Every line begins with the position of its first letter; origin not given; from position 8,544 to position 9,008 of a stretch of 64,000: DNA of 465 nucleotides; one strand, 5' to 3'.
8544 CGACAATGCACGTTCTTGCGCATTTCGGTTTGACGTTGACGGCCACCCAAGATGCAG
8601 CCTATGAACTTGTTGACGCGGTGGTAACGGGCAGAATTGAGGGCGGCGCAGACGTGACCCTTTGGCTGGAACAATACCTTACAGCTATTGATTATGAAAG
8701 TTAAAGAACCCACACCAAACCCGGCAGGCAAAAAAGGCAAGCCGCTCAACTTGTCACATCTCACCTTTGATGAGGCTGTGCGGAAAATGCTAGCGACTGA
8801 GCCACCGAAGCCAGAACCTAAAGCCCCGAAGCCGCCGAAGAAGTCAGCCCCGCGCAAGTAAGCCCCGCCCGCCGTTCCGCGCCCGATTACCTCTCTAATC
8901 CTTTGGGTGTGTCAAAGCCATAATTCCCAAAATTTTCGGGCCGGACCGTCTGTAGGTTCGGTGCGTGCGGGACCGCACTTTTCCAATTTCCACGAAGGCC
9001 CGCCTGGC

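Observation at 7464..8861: Doc toxin with non-canonical partners: a 268-aa upstream protein and a 55-aa Lys/Pro-rich downstream ORF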

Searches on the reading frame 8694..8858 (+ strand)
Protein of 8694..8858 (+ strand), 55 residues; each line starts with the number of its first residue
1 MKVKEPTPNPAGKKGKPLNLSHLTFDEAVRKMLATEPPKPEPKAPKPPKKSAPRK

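Call 3: search_protein_families(library=pfam, proteins=[window:8694-8858:+], max_evalue=1)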
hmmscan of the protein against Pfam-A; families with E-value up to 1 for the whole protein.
window:8694-8858:+ (55 aa): 0 families

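Call 5: search_protein_families(library=ncbifam, proteins=[window:8694-8858:+], max_evalue=1)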
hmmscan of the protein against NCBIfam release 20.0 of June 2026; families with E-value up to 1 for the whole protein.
window:8694-8858:+ (55 aa): 0 families

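Call 6: search_protein_families(library=padloc, proteins=[window:8694-8858:+], max_evalue=1)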
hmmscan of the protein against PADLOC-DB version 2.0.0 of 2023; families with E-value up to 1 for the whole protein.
window:8694-8858:+ (55 aa): 0 families

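Call 41: search_protein_families(library=phrogs, proteins=[window:8694-8858:+], max_evalue=1)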
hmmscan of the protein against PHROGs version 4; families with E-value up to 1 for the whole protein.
window:8694-8858:+ (55 aa): 0 families
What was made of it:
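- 8694..8861 (+): 55-aa Lys/Pro-rich ORF of doubtful status, inside the IS but not conserved with the module. No family hits (calls 3, 5, 6, 41).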

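Call 54: find_homologous_proteins(query=A3, max_evalue=0.01)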
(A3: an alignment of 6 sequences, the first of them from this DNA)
Query A3 (6 sequences) (55 aa, profile of the alignment): 625 proteins with E <= 0.01 among 1087 candidates; the best 120 are listed.
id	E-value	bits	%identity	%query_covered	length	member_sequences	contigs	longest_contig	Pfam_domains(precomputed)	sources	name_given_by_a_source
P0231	2.2e-21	93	-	-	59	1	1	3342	-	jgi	jgi:hypothetical protein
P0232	2.9e-21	93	-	-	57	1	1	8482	-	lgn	-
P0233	3.6e-21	93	-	-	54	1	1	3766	-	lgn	-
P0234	3.7e-21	93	-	-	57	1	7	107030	-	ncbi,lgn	ncbi:MAG: hypothetical protein AABN33_12560 [Acidobacteriota bacterium]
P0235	9.9e-21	91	-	-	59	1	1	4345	-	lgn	-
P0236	1.2e-20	91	-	-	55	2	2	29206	-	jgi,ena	-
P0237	1.3e-20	91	37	35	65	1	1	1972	-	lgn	-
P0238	1.4e-20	91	37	35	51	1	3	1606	-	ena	-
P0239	3.5e-20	90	-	-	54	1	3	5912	-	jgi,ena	jgi:hypothetical protein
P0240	4.1e-20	89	-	-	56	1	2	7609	-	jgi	jgi:hypothetical protein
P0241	5.6e-20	89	-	-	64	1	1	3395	-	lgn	-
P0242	6.1e-20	89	67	16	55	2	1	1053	-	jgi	jgi:hypothetical protein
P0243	7.4e-20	89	-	-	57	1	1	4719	-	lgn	-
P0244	8.1e-20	88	-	-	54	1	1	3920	-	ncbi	-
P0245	1.1e-19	88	-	-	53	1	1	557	-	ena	-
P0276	2.9e-18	83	-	-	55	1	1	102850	-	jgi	jgi:hypothetical protein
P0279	4.4e-18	83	-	-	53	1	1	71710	-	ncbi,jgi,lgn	ncbi:MAG: hypothetical protein ACR2JB_18230 [Bryobacteraceae bacterium]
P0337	9.6e-17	79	55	20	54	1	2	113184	-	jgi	jgi:hypothetical protein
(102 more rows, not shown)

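Call 55: find_encoding_contigs(protein=P0276, flank=4000, max_places=2)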
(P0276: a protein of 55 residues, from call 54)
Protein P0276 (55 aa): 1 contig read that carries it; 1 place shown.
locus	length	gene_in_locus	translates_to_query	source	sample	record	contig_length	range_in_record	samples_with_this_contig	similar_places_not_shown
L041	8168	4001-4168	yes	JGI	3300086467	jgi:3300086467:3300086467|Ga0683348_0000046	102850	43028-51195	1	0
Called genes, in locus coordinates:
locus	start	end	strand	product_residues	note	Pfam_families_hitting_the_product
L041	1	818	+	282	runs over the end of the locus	-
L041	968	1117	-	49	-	-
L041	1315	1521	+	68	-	-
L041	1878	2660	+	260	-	-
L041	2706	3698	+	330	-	PF26745:SPM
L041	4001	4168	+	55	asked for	-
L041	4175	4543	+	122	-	-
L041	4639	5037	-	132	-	PF03793:PASTA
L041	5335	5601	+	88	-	PF12844:HTH_19 (weak), PF01381:HTH_3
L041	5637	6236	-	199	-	PF13560:HTH_31 (weak)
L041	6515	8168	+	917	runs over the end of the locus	PF08722:Tn7_TnsA-like_N (weak), PF09299:Mu-transpos_C (weak)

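Call 56: find_encoding_contigs(protein=P0279, flank=4000, max_places=2)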
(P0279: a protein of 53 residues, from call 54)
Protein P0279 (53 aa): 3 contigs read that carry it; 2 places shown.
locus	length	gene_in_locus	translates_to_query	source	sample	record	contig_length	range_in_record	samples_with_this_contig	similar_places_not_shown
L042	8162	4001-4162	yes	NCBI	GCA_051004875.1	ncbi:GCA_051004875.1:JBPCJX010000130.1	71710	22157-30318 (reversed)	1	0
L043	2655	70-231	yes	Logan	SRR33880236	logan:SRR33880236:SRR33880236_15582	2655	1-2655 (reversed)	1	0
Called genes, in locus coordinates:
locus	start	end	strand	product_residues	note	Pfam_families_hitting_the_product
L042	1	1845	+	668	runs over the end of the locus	PF02384:N6_Mtase, PF20473:MmeI_Mtase, PF07669:Eco57I, PF02384:N6_Mtase, PF12950:TaqI_C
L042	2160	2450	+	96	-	-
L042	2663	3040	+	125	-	-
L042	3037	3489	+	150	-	-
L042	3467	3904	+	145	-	-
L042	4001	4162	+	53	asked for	-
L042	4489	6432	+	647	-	PF02687:FtsX, PF12704:MacB_PCD, PF02687:FtsX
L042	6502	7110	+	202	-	PF05685:Uma2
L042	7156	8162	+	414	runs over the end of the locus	-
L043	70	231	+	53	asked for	-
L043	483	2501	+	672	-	PF02687:FtsX, PF12704:MacB_PCD, PF02687:FtsX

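Call 57: find_encoding_contigs(protein=P0337, flank=4000, max_places=2)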
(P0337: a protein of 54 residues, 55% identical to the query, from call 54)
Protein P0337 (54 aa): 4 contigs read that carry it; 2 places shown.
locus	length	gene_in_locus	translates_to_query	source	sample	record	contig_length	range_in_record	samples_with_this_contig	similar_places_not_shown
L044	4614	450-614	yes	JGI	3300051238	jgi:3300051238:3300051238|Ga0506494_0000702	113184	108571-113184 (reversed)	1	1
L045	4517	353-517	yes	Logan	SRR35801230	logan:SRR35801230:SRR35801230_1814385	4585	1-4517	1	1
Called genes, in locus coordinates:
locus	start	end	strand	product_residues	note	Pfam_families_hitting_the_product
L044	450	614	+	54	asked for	-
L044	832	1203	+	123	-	PF07676:PD40 (weak), PF26549:Tricorn_N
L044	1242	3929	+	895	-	PF00246:Peptidase_M14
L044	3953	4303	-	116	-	PF03745:DUF309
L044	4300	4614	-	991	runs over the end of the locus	PF13442:Cytochrome_CBB3 (faint), PF23500:DUF7133, PF13646:HEAT_2 (weak), PF00034:Cytochrom_C (weak)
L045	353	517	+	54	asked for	-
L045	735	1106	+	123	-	PF07676:PD40 (weak), PF26549:Tricorn_N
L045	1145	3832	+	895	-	PF00246:Peptidase_M14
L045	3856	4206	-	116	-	PF03745:DUF309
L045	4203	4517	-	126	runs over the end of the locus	?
